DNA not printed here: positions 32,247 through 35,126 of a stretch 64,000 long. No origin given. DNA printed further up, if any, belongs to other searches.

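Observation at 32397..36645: Chaperone-usher-like fimbrial operon embedded in the T9SS cargo array.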

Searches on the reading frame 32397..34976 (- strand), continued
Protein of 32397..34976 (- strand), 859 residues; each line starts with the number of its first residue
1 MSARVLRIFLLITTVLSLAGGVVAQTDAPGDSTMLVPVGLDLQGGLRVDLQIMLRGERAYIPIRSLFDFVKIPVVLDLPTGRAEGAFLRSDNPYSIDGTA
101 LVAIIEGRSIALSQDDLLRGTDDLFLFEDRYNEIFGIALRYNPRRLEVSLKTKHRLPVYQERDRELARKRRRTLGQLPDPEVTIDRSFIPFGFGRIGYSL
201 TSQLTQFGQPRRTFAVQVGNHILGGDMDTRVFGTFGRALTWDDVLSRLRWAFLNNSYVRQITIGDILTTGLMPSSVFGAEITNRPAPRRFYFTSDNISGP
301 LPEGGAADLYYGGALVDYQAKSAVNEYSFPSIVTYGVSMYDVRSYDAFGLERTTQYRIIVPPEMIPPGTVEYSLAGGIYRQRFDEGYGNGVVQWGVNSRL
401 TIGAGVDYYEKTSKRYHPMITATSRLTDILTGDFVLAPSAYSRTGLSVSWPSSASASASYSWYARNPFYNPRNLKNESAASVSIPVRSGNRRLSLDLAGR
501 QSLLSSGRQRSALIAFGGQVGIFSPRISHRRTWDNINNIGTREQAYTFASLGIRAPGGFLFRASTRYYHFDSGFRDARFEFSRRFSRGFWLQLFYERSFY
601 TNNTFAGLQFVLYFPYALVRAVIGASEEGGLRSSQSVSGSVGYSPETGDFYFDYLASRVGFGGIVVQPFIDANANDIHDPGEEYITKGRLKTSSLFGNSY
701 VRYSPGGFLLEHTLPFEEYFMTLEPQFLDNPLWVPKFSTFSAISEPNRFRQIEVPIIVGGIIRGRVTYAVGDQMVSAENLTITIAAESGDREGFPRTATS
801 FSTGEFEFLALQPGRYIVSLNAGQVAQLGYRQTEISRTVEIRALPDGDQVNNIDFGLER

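Call 101: search_protein_families(library=pfam, proteins=[P0170, P0076, P0075, P0183, P0193, P0221, P0249, P0278, P0290, P0304], max_evalue=0.1)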
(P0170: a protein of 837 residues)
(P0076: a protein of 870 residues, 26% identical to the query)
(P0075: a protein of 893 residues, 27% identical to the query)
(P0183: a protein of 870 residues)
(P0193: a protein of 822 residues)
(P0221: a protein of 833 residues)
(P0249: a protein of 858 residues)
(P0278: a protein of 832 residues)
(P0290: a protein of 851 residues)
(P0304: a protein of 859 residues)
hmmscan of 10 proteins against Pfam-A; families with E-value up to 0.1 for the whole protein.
P0170 (837 aa): 6 families
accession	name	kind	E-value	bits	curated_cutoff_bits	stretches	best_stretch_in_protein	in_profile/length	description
PF17210.9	SdrD_B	-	1.4e-07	32.1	29.7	1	748-799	17-66/112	SdrD B-like domain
PF13620.12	CarboxypepD_reg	-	2.8e-06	28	32.3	1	741-796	2-53/82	Carboxypeptidase regulatory-like domain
PF07833.16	Cu_amine_oxidN1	-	1.7e-05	25.2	24.2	1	30-126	14-107/108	Copper amine oxidase N-terminal domain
PF13715.12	CarbopepD_reg_2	-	0.00076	19.9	32.2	1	742-797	2-50/88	CarboxypepD_reg-like domain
PF24025.1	Ig_DR_A0283-like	-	0.029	15.1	27.1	0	738-796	5-61/102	DR_A0283-like, Ig-like domain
PF23194.1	NOMO_5th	-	0.075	13.9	27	0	741-826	2-87/89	NOMO fifth transthyretin-like domain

P0076 (870 aa): 3 families
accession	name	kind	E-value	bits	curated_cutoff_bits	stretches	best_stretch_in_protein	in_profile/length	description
PF17210.9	SdrD_B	-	0.00092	19.8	29.7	1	777-822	21-66/112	SdrD B-like domain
PF13620.12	CarboxypepD_reg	-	0.018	15.8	32.3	0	778-820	12-54/82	Carboxypeptidase regulatory-like domain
PF07833.16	Cu_amine_oxidN1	-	0.052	13.9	24.2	0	62-148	17-100/108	Copper amine oxidase N-terminal domain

P0075 (893 aa): 2 families
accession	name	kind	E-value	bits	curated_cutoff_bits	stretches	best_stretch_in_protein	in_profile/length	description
PF17210.9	SdrD_B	-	0.00014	22.5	29.7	0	680-706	7-33/112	SdrD B-like domain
PF13620.12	CarboxypepD_reg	-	0.00023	21.9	32.3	1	772-829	2-56/82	Carboxypeptidase regulatory-like domain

P0183 (870 aa): 3 families
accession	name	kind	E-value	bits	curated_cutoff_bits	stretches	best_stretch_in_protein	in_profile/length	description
PF17210.9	SdrD_B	-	0.00011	22.8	29.7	0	673-722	8-59/112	SdrD B-like domain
PF07833.16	Cu_amine_oxidN1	-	0.0095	16.3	24.2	1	53-149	12-105/108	Copper amine oxidase N-terminal domain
PF13620.12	CarboxypepD_reg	-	0.071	13.9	32.3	0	774-846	6-64/82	Carboxypeptidase regulatory-like domain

P0193 (822 aa): 3 families
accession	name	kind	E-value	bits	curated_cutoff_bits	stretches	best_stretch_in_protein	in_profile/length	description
PF17210.9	SdrD_B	-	8.1e-09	36.1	29.7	1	734-780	20-66/112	SdrD B-like domain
PF13620.12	CarboxypepD_reg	-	0.0006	20.5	32.3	0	723-779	2-55/82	Carboxypeptidase regulatory-like domain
PF00577.26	Usher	-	0.01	15.2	27.1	1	270-366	99-198/549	Outer membrane usher protein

P0221 (833 aa): 4 families
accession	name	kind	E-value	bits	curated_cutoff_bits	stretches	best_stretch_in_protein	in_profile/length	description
PF13620.12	CarboxypepD_reg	-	0.0001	23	32.3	1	738-800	2-61/82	Carboxypeptidase regulatory-like domain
PF23193.1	NOMO_3rd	-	0.0015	19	27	1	740-815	32-100/120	NOMO third transthyretin-like domain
PF09430.16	EMC7_beta-sandw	-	0.013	16.1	26.6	1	768-798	20-50/122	ER membrane protein complex subunit 7, beta-sandwich domain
PF17210.9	SdrD_B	-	0.018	15.7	29.7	0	755-795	26-66/112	SdrD B-like domain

P0249 (858 aa): 5 families
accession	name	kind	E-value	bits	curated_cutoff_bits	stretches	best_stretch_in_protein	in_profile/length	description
PF13620.12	CarboxypepD_reg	-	5.2e-09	36.8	32.3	1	758-824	1-61/82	Carboxypeptidase regulatory-like domain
PF17210.9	SdrD_B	-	3.3e-07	30.9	29.7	1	765-822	18-69/112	SdrD B-like domain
PF07833.16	Cu_amine_oxidN1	-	6.5e-05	23.3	24.2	1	37-141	5-106/108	Copper amine oxidase N-terminal domain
PF07495.19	Y_Y_Y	-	0.04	14.2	26.6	0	787-819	16-46/65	Y_Y_Y domain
PF17802.7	SpaA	-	0.043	14.4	23.1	1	765-816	9-58/91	Prealbumin-like fold domain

P0278 (832 aa): 3 families
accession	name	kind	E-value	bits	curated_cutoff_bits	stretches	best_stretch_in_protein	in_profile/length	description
PF13620.12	CarboxypepD_reg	-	6.4e-09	36.5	32.3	1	742-795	4-57/82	Carboxypeptidase regulatory-like domain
PF17210.9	SdrD_B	-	0.0012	19.4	29.7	1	747-793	19-65/112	SdrD B-like domain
PF22904.2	NOMO1-like_2nd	-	0.018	15.6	27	1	750-791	17-59/90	BOS complex subunit NOMO1-like, second beta sandwich domain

P0290 (851 aa): 10 families
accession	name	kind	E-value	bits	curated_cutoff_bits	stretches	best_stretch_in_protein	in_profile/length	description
PF13620.12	CarboxypepD_reg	-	8.5e-08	32.9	32.3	1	755-815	2-57/82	Carboxypeptidase regulatory-like domain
PF17210.9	SdrD_B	-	5.9e-06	26.9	29.7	1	765-815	22-67/112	SdrD B-like domain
PF14686.12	fn3_3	-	0.00059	20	24.4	1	789-834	28-68/75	Polysaccharide lyase family 4, domain II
PF20598.4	DUF6795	-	0.0015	19.2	27.4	1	755-803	1-46/103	Domain of unknown function (DUF6795)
PF17802.7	SpaA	-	0.0057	17.2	23.1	1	768-841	17-84/91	Prealbumin-like fold domain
PF00576.27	Transthyretin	-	0.0071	17.4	25.3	1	758-820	5-71/109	HIUase/Transthyretin family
PF10670.15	DUF4198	-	0.0091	16.6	34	1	761-810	154-203/209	Domain of unknown function (DUF4198)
PF09912.14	DUF2141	-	0.012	16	24.4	0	650-690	51-86/112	Uncharacterized protein conserved in bacteria (DUF2141)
PF13715.12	CarbopepD_reg_2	-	0.056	13.9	32.2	0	763-810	10-48/88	CarboxypepD_reg-like domain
PF15527.11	Ntox22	-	0.092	13.3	25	0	743-780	6-42/129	Bacterial toxin 22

P0304 (859 aa): 1 family
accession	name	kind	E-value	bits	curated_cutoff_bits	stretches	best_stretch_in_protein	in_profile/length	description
PF13620.12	CarboxypepD_reg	-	0.0053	17.5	32.3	0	777-821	18-60/82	Carboxypeptidase regulatory-like domain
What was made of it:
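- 32397..34976 (-): Outer-membrane usher gene (859 aa). NTD is aa 33-152 (34521-34880). The 24-strand barrel is aa 191-644 (33045-34406), with the plug at about aa 285-360 (33897-34124) between strands 6 and 7. CTD1 is aa 661-758 (32703-32996). CTD2, CarboxypepD_reg-like, is aa 760-858 (32403-32699). In homologs the NTD matches Cu_amine_oxidN1 (call 101).
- On Classical CU systems (Pfam Usher PF00577, PapD_N PF00345, Fimbrial PF00419): Usher reaches E 0.01 in 1 of 10 homologs (call 101).
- Closest known: Archaic. Different: The usher NTD is Cu_amine_oxidN1-like and CTD2 is transthyretin-like (call 101).
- The usher NTD looks Cu_amine_oxidN1-like in homologs, not PapC_N (call 101), so how the chaperone-subunit complex is recruited may differ.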

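Call 102: search_dna_similar(query=L025:1701-2207:+, collection=plasmids, mode=protein, max_evalue=0.001, max_rows=15)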
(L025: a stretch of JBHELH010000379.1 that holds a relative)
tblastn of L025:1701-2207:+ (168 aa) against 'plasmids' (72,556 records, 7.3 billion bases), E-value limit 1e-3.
No match.

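Call 103: search_dna_similar(query=window:32397-34976:-, collection=plasmids, mode=protein, max_evalue=0.001, max_rows=15)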
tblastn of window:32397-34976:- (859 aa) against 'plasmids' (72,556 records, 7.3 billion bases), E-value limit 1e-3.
Records with a match: 1; places in all: 1; records where one place covers at least 80% of the query: 0.
Best place of each record, by identity: <60% 1.
By first word of the organism name: Polaromonas 1.
By predicted mobility (MOB-suite, as given by PLSDB): conjugative 1.
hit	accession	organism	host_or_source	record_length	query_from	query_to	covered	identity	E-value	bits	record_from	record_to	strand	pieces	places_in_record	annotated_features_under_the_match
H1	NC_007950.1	Polaromonas sp. JS666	-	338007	662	858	23%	28.1%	3e-4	52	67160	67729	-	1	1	carboxypeptidase-like regulatory domain-containing protein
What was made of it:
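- Tried and rejected: tblastn of a bona fide DUF4402 subunit and of the usher against PLSDB plasmids found nothing, apart from one CarboxypepD_reg domain match (calls 102, 103).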

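Call 109: list_cluster_members(proteins=[P0204, P0207, P0219, P0227, P0244, P0247, P0275, P0286, P0300, P0308])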
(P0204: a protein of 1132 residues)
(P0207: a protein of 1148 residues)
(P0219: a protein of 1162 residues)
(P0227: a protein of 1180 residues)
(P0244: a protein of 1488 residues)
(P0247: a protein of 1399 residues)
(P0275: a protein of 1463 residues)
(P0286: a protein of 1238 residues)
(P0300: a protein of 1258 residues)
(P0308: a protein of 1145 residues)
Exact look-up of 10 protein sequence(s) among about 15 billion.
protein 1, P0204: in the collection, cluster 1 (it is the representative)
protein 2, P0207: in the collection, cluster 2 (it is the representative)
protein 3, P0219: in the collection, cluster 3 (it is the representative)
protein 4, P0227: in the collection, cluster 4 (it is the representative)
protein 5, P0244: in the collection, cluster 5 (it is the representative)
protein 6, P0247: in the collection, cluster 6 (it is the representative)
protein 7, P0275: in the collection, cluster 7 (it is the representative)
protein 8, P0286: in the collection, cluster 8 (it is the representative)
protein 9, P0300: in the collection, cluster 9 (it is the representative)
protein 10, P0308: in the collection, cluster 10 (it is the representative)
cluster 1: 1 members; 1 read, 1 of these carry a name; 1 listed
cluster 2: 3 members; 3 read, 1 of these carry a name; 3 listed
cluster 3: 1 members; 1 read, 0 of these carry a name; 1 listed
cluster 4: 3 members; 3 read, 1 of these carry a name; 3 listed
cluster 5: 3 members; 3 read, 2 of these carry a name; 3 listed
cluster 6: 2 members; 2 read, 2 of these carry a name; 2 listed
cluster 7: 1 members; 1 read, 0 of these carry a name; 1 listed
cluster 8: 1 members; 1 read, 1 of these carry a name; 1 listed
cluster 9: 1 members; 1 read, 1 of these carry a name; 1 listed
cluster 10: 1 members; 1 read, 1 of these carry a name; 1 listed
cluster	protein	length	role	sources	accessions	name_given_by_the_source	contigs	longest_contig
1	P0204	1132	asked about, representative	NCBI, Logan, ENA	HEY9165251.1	MAG TPA: SPOR domain-containing protein [Candidatus Kryptonia bacterium]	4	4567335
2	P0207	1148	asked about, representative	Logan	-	-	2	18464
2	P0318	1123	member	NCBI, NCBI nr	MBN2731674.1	MAG: SPOR domain-containing protein, partial [Balneolaceae bacterium] | SPOR domain-containing protein [Balneolaceae bacterium]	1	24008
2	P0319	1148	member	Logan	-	-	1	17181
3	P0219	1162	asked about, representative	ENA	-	-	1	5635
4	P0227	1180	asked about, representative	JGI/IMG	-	hypothetical protein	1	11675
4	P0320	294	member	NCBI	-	-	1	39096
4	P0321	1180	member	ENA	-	-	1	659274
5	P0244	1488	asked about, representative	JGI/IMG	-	hypothetical protein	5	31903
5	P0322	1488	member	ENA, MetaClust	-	\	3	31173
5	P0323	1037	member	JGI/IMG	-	-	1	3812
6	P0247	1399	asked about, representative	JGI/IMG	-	hypothetical protein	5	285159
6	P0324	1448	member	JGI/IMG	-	hypothetical protein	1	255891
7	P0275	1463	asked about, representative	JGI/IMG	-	-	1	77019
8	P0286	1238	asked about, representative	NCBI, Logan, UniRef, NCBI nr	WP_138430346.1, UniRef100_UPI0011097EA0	hypothetical protein [Fodinibius saliphilus] | hypothetical protein n=1 Tax=Fodinibius saliphilus TaxID=1920650 RepID=UPI0011097EA0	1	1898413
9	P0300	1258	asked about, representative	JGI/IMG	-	cell division protein FtsN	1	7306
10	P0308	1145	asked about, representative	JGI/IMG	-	hypothetical protein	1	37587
